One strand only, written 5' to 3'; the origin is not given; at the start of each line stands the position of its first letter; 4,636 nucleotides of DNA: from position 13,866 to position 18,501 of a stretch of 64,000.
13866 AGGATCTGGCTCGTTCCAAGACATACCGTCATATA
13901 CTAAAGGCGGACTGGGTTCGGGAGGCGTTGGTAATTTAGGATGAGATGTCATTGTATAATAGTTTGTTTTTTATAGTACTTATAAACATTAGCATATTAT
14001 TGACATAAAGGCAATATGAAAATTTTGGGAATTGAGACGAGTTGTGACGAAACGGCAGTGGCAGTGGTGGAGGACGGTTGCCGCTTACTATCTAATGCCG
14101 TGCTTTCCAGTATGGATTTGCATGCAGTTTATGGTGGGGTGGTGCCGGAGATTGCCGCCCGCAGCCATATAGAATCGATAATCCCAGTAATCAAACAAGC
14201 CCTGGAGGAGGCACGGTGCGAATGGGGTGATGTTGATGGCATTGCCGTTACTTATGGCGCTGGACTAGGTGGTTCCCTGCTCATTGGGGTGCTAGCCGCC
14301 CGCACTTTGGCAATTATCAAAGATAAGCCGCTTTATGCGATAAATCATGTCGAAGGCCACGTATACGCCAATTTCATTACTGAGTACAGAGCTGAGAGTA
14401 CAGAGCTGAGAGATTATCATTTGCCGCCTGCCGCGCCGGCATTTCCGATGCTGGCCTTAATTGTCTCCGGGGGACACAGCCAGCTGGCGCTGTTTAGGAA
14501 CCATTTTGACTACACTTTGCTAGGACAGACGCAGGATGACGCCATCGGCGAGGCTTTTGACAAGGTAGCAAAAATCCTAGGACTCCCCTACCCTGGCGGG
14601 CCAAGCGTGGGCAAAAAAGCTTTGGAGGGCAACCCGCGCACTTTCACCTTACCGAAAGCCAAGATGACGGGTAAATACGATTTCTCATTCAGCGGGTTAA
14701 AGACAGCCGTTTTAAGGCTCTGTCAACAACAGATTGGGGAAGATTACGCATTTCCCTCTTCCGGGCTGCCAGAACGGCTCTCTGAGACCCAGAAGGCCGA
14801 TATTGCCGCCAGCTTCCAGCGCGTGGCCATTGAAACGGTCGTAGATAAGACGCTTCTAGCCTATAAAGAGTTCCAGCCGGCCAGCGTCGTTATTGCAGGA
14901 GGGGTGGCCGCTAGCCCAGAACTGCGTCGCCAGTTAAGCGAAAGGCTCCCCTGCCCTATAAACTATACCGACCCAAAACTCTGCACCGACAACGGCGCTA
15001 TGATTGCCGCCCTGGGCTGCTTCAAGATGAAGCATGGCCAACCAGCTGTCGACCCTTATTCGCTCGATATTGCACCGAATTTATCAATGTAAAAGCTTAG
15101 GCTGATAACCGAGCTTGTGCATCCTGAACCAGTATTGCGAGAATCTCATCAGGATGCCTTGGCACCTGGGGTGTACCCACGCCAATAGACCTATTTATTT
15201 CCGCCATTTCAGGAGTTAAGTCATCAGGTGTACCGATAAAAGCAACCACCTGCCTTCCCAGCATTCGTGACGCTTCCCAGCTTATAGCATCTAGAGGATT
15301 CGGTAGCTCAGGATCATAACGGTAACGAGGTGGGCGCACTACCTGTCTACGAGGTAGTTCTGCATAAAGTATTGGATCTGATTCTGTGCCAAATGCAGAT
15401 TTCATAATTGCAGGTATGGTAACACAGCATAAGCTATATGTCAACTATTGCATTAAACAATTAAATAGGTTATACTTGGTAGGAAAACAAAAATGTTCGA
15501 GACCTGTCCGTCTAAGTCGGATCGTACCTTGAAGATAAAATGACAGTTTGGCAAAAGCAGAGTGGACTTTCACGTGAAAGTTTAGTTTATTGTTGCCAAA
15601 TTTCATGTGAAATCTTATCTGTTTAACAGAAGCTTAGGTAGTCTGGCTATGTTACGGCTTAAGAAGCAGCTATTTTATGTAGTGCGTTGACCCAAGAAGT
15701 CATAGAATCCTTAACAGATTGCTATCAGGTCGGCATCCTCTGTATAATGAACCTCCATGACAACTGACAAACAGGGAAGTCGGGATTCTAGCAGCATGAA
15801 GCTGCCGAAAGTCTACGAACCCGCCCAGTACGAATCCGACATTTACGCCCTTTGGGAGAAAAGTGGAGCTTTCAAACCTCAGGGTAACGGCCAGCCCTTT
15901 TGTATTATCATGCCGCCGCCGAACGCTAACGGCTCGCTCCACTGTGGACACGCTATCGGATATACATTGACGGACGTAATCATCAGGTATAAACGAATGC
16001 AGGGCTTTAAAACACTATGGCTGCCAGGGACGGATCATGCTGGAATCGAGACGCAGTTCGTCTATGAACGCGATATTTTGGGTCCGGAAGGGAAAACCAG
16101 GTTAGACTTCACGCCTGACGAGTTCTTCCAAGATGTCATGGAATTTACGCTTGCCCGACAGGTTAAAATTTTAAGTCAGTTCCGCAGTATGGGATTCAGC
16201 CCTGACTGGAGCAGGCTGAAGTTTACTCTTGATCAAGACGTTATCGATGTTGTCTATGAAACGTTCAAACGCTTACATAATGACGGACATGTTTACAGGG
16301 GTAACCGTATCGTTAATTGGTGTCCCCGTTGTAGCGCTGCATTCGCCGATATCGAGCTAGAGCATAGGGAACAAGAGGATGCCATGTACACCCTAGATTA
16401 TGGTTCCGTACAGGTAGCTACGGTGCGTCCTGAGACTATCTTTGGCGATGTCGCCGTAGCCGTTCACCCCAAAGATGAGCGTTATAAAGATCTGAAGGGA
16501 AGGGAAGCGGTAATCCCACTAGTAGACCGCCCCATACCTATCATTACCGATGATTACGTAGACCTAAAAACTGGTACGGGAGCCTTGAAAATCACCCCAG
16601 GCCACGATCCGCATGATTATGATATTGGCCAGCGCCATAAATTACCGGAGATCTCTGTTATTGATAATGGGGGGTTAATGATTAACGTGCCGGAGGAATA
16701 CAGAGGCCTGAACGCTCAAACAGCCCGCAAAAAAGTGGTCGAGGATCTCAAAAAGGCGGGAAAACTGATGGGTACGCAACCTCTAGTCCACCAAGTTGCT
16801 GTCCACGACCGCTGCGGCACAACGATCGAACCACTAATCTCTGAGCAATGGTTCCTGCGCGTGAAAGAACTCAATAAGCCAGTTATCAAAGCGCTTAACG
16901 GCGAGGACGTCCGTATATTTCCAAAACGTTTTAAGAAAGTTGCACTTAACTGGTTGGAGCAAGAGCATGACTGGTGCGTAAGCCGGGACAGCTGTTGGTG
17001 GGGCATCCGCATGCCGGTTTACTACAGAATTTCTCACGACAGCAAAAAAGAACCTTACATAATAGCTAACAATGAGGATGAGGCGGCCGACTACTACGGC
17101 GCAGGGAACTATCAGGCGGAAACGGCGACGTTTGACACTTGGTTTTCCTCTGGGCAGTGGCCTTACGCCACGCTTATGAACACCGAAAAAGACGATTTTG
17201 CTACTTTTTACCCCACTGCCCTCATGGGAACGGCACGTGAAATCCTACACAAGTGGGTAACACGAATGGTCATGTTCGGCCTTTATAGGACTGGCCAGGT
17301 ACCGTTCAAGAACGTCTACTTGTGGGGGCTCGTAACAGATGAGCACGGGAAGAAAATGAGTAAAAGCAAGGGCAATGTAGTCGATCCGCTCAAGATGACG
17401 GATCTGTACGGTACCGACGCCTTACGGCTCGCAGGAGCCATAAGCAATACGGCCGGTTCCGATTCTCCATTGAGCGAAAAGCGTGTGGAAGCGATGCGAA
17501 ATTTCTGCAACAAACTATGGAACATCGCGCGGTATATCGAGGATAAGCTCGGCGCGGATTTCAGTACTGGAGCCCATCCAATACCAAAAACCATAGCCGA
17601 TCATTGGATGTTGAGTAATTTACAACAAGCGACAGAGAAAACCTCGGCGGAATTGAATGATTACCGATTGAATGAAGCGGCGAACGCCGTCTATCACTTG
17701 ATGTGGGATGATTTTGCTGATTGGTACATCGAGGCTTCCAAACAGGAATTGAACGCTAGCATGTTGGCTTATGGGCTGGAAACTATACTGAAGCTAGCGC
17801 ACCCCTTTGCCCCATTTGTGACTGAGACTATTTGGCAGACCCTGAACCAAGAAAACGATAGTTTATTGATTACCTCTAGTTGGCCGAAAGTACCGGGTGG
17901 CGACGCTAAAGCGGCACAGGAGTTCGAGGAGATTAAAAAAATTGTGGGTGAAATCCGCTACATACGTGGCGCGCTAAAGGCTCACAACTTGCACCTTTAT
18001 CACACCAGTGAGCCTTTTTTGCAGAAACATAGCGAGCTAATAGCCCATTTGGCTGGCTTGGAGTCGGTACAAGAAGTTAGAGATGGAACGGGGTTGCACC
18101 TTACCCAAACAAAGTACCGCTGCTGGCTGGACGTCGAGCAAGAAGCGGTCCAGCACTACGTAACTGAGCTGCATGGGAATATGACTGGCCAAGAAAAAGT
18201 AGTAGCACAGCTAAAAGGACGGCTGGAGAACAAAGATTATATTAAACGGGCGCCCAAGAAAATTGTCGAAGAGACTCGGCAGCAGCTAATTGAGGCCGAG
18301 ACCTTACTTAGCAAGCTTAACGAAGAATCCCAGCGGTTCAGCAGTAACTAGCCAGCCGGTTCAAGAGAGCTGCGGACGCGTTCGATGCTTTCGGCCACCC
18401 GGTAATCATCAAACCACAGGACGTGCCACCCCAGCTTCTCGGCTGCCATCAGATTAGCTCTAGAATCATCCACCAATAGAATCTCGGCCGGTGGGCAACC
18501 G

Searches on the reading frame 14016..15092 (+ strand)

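Call 65: search_protein_families(library=pfam, proteins=[window:14016-15092:+], max_evalue=0.0001)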
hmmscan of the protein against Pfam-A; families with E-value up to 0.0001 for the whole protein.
window:14016-15092:+ (358 aa): 2 families
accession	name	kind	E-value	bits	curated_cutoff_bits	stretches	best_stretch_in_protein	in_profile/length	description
PF00814.31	TsaD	-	5.7e-80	269.2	24.8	1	24-331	2-263/264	tRNA N6-adenosine threonylcarbamoyltransferase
PF02543.21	Carbam_trans_N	-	1.7e-05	24.8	24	0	247-310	260-323/346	Carbamoyltransferase N-terminus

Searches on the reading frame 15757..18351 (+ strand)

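Call 65: search_protein_families(library=pfam, proteins=[window:15757-18351:+], max_evalue=0.0001)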
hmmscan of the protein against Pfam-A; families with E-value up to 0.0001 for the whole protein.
window:15757-18351:+ (864 aa): 5 families
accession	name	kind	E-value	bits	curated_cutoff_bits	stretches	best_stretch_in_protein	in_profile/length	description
PF00133.28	tRNA-synt_1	-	1.8e-112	376.6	22.7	1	29-565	2-406/414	tRNA synthetases class I (I, L, M and V)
PF08264.19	Anticodon_1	-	8.2e-34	117.1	25.1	1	615-741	1-137/148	Anticodon-binding domain of tRNA ligase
PF09334.17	tRNA-synt_1g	-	1.7e-24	86.7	20.1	2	353-582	172-376/391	tRNA synthetases class I (M)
PF13603.12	tRNA-synt_1_2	-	5e-08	33.1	25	1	247-305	85-143/185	Leucyl-tRNA synthetase, editing domain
PF10458.14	Val_tRNA-synt_C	-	1.8e-06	28.5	25.9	1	804-857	8-61/66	Valyl tRNA synthetase tRNA binding arm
